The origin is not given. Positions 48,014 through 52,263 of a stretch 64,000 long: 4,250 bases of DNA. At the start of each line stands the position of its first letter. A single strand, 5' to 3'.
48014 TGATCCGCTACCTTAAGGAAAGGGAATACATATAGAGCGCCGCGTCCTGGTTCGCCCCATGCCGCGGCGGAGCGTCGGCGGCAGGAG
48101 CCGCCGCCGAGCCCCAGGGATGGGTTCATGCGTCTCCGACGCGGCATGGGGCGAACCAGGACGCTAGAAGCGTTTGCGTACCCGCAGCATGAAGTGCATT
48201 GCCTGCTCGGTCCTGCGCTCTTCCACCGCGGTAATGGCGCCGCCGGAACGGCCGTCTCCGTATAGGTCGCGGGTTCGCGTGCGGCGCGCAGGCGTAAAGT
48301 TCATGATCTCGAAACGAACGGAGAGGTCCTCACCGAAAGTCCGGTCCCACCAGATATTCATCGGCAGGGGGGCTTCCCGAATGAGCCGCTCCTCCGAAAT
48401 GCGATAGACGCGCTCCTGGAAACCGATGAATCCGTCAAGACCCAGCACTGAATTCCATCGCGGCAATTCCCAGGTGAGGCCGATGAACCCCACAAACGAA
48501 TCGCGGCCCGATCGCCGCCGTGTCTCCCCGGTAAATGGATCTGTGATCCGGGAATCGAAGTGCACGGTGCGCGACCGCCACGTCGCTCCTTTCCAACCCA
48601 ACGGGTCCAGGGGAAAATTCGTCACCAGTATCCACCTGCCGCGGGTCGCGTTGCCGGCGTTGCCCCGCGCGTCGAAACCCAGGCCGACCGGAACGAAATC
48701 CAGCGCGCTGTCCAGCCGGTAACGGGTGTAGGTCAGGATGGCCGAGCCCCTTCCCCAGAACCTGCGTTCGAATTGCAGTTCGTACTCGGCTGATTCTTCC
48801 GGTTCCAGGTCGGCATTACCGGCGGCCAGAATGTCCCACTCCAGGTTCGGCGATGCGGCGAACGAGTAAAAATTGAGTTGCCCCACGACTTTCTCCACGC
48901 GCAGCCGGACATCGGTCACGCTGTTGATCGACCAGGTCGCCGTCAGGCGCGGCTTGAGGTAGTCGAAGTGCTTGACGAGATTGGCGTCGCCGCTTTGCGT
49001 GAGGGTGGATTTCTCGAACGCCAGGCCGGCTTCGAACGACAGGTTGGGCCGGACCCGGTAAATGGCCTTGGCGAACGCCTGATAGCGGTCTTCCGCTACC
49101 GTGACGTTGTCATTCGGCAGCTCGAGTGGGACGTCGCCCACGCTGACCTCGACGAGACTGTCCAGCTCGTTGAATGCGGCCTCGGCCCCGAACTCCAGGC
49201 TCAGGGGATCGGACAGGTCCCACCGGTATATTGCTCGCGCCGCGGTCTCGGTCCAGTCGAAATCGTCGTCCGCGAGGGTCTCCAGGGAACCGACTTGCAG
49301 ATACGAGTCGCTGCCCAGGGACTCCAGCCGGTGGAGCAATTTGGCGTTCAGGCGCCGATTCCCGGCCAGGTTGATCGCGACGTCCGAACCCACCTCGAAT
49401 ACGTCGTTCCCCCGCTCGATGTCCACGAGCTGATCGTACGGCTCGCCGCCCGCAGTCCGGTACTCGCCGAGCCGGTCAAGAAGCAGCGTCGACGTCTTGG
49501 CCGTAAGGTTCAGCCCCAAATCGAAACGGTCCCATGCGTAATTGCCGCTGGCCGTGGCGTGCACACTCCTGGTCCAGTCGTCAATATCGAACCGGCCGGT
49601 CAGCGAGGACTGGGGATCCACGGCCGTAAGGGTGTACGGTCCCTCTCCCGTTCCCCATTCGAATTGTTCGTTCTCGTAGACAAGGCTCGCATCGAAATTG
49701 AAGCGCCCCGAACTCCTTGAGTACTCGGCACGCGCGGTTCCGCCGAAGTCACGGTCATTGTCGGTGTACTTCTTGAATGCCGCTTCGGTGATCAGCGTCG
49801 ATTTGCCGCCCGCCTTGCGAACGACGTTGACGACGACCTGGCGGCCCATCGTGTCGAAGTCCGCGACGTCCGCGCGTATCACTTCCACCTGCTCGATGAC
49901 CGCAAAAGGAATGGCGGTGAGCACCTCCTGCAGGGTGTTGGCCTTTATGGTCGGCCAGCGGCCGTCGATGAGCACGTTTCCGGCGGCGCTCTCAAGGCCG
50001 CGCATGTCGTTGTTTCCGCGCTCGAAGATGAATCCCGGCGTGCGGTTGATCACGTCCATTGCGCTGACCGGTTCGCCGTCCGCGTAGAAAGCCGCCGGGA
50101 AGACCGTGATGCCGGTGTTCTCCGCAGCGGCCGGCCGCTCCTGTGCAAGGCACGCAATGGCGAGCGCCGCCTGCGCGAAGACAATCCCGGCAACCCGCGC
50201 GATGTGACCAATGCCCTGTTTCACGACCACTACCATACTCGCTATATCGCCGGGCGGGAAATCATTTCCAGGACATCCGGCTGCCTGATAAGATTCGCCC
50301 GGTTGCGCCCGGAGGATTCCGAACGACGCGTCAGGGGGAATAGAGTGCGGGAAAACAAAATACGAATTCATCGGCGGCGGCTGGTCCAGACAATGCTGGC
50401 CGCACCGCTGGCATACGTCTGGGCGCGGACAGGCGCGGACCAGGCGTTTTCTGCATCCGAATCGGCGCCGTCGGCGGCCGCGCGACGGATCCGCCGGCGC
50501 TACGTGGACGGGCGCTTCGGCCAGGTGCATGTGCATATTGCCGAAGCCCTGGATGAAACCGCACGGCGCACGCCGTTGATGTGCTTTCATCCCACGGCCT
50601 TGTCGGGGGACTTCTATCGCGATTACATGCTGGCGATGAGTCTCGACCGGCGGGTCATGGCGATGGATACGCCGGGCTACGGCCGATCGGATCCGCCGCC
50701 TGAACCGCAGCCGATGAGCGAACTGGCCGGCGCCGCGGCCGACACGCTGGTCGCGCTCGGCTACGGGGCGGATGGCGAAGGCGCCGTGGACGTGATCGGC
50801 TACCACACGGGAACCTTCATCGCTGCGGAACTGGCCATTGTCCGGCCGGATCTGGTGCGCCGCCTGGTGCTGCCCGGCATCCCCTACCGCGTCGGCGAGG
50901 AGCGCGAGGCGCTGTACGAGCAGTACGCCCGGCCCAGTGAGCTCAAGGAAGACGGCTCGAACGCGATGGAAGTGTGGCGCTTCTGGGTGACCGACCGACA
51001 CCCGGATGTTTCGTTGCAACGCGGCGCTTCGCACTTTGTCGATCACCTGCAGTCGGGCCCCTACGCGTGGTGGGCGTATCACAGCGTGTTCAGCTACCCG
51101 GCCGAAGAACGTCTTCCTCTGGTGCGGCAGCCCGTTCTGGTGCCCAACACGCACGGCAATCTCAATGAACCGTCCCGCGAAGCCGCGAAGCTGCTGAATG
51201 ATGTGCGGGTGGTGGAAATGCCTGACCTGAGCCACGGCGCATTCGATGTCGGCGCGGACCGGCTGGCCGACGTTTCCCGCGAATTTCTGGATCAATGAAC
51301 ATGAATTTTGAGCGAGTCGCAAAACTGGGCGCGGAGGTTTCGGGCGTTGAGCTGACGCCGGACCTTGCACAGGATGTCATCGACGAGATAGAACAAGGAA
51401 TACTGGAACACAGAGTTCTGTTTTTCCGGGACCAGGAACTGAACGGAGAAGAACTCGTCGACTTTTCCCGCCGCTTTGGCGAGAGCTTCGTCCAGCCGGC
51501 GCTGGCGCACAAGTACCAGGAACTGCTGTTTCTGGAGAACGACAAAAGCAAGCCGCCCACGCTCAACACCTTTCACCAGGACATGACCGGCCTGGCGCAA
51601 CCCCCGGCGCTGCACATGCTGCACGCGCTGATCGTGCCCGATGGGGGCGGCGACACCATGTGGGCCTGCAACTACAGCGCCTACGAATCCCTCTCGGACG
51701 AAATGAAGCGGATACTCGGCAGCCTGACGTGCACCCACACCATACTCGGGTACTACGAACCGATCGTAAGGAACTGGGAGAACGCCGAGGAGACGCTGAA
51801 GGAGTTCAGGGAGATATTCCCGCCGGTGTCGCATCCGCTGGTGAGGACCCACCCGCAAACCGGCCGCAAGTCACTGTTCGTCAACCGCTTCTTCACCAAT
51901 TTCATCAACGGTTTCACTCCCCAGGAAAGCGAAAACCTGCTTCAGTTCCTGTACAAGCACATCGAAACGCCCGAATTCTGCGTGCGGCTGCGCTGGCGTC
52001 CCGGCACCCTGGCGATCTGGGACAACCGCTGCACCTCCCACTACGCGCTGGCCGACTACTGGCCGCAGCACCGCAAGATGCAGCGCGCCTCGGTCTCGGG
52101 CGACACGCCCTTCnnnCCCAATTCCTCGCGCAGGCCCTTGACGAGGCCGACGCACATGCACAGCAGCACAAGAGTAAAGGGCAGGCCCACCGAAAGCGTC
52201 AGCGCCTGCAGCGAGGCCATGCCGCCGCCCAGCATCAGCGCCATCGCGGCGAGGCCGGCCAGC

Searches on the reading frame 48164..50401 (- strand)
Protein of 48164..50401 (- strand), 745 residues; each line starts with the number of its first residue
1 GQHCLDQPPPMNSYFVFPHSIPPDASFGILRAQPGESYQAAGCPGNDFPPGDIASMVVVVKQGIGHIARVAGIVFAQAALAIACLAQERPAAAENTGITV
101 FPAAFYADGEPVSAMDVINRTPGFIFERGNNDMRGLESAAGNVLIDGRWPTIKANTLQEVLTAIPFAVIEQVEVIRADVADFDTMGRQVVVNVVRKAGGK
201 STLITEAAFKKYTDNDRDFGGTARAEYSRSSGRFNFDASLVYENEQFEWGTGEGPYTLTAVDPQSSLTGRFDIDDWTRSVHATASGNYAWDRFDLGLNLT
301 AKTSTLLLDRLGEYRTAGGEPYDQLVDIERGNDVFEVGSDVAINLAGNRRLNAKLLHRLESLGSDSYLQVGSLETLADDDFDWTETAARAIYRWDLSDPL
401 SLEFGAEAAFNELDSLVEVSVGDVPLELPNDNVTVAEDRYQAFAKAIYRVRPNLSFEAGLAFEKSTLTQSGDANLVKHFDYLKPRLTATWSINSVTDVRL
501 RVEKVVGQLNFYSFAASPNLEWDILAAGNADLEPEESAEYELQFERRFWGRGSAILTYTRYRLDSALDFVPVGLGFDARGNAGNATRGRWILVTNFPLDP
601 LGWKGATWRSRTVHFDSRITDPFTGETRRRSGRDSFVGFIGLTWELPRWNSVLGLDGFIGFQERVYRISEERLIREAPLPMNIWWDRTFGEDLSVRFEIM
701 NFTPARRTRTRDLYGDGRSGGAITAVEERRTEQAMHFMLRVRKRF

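Call 75: search_protein_families(library=pfam, proteins=[window:48164-50401:-], max_evalue=0.000001)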
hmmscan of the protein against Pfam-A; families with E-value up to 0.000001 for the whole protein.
window:48164-50401:- (745 aa): 2 families
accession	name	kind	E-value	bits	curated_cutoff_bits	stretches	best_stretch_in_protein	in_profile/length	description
PF00593.30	TonB_dep_Rec_b-barrel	-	8.5e-10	39.5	27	1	215-585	9-323/436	TonB dependent receptor-like, beta-barrel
PF14905.12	OMP_b-brl_3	-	1.1e-07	31.8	27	1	382-558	53-237/408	Outer membrane protein beta-barrel family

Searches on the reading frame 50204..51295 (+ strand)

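Call 3: search_protein_families(library=pfam, proteins=[window:50204-51295:+], max_evalue=0.01)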
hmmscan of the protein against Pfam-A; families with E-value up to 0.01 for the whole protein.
window:50204-51295:+ (364 aa): 3 families
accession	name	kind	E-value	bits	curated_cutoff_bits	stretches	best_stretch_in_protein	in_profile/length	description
PF00561.26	Abhydrolase_1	-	3e-09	37.4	25.8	1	124-226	2-102/245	alpha/beta hydrolase fold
PF12697.13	Abhydrolase_6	-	2e-05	25.8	26.3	1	133-356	9-216/217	Alpha/beta hydrolase family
PF00975.26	Thioesterase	-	0.0019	18.9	26.4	1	124-211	2-84/226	Thioesterase domain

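Call 57: search_protein_families(library=ncbifam, proteins=[window:50204-51295:+], max_evalue=0.000001)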
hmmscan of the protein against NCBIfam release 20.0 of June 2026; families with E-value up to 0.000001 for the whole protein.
window:50204-51295:+ (364 aa): 4 families
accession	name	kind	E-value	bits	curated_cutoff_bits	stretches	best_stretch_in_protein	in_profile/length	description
NF051487.1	bifunc_PcaCD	exception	1.7e-12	47.1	430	1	106-361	156-410/413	bifunctional 4-carboxymuconolactone decarboxylase/3-oxoadipate enol-lactonase PcaCD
NF051488.1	bifunc_PcaDC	exception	1.1e-11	44.6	390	1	134-346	24-234/375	bifunctional 3-oxoadipate enol-lactonase/4-carboxymuconolactone decarboxylase PcaDC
NF011457.0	PRK14875.1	equivalog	7.9e-09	34.9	307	1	83-223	104-228/372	acetoin dehydrogenase dihydrolipoyllysine-residue acetyltransferase subunit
TIGR02427.1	protocat_pcaD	equivalog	6.6e-08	32.2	255.85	1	137-233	28-119/251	3-oxoadipate enol-lactonase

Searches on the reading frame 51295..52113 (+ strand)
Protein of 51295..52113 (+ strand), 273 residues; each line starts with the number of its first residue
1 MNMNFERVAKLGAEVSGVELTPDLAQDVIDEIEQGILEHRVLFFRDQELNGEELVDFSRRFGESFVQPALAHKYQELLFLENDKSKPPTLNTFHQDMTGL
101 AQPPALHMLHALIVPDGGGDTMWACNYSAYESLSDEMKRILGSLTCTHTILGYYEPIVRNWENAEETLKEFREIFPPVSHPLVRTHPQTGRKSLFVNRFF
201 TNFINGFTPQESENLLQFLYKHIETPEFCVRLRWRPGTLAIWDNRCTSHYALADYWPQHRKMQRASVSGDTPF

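Call 3: search_protein_families(library=pfam, proteins=[window:51295-52113:+], max_evalue=0.01)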
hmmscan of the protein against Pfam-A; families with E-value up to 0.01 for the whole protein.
window:51295-52113:+ (273 aa): 1 family
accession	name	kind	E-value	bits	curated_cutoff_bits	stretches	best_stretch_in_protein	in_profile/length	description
PF02668.22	TauD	-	7.4e-59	200.3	27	1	11-265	9-266/267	Taurine catabolism dioxygenase TauD, TfdA family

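Call 57: search_protein_families(library=ncbifam, proteins=[window:51295-52113:+], max_evalue=0.000001)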
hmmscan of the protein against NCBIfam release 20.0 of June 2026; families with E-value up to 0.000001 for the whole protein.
window:51295-52113:+ (273 aa): 3 families
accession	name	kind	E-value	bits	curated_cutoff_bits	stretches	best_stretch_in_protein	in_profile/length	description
NF007104.0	PRK09553.1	equivalog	5.8e-78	261.9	313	1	9-273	12-279/282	taurine dioxygenase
NF045815.1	Neo-PentlctneFsynPtlD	equivalog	1.3e-31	110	550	1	9-268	9-286/301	neopentalenolactone/pentalenolactone F synthase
NF049937.1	CMthFAOxDecarbScoE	equivalog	3.4e-24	85.5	400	1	1-260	1-276/295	(3R)-3-[(carboxymethyl)amino]fatty acid oxygenase/decarboxylase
